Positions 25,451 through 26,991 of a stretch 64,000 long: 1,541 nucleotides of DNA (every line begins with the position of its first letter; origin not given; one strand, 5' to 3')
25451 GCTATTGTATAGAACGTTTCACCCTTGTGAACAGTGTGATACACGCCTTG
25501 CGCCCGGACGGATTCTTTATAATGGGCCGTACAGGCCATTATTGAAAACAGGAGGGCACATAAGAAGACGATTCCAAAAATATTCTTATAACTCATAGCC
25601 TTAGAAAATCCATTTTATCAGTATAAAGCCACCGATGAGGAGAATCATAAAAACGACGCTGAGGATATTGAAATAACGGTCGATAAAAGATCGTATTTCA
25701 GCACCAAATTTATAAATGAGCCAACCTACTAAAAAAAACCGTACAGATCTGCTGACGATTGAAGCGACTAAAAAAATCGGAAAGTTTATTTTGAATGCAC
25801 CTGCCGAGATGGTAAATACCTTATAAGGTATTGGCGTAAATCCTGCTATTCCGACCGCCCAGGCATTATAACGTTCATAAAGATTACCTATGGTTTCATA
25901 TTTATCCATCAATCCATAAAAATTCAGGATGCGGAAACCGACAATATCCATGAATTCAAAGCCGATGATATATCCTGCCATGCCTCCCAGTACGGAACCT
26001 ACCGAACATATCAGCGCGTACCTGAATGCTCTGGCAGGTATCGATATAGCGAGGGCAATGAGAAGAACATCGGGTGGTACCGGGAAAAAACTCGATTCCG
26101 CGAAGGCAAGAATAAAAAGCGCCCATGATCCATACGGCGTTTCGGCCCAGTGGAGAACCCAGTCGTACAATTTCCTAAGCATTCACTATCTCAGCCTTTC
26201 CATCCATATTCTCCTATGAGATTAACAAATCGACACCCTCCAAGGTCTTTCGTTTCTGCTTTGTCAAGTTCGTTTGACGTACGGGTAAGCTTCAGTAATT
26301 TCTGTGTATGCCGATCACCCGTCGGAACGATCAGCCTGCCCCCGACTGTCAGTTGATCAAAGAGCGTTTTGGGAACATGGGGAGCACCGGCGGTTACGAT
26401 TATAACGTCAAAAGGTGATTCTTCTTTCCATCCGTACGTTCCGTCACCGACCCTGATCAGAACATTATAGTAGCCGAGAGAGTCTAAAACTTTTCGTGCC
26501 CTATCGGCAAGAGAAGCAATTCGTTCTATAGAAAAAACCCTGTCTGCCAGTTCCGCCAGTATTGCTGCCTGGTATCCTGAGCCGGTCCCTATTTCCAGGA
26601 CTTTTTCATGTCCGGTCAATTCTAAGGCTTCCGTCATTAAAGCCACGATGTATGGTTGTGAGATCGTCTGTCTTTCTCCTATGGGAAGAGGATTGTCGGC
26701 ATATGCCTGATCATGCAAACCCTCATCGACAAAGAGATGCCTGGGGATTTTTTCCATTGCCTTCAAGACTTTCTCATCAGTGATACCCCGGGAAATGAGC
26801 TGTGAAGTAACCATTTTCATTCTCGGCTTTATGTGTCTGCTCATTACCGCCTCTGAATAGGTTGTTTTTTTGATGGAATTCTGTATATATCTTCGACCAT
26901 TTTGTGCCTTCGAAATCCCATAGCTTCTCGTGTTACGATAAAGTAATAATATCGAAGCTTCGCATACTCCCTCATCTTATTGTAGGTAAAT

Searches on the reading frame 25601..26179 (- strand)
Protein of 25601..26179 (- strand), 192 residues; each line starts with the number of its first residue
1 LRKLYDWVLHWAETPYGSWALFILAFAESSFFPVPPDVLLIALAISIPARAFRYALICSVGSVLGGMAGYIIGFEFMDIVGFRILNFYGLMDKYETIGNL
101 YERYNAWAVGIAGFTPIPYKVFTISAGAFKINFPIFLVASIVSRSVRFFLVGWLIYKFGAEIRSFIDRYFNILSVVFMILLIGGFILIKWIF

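Call 12: search_protein_families(library=pfam, proteins=[window:25601-26179:-], max_evalue=0.001)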
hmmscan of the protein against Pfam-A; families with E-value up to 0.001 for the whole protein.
window:25601-26179:- (192 aa): 1 family
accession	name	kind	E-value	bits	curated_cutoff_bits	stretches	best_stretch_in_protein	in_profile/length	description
PF09335.16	VTT_dom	-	8.8e-10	39.6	33.9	1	34-152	1-118/123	VTT domain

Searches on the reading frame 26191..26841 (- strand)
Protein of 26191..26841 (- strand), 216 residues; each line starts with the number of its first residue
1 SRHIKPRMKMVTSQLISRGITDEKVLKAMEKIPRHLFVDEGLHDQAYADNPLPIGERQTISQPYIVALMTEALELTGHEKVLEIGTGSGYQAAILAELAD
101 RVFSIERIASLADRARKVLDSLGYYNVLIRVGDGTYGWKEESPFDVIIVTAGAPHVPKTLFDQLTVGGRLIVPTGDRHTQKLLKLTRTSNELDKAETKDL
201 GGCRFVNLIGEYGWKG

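Call 12: search_protein_families(library=pfam, proteins=[window:26191-26841:-], max_evalue=0.001)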
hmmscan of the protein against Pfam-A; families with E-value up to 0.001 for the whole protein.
window:26191-26841:- (216 aa): 5 families
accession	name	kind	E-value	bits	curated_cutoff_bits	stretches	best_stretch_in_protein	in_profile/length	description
PF01135.25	PCMT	-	4e-64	216.7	20.3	1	10-210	5-207/210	Protein-L-isoaspartate(D-aspartate) O-methyltransferase (PCMT)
PF13847.12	Methyltransf_31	-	1.7e-07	31.5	27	1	77-189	3-125/145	Methyltransferase domain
PF13649.12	Methyltransf_25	-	2.9e-06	28.3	27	1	81-159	1-80/97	Methyltransferase domain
PF00398.26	RrnaAD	-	4.1e-06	26.5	24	1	69-120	22-73/263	Ribosomal RNA adenine dimethylase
PF08241.18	Methyltransf_11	-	0.00036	21.6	21.2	1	82-157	1-74/95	Methyltransferase domain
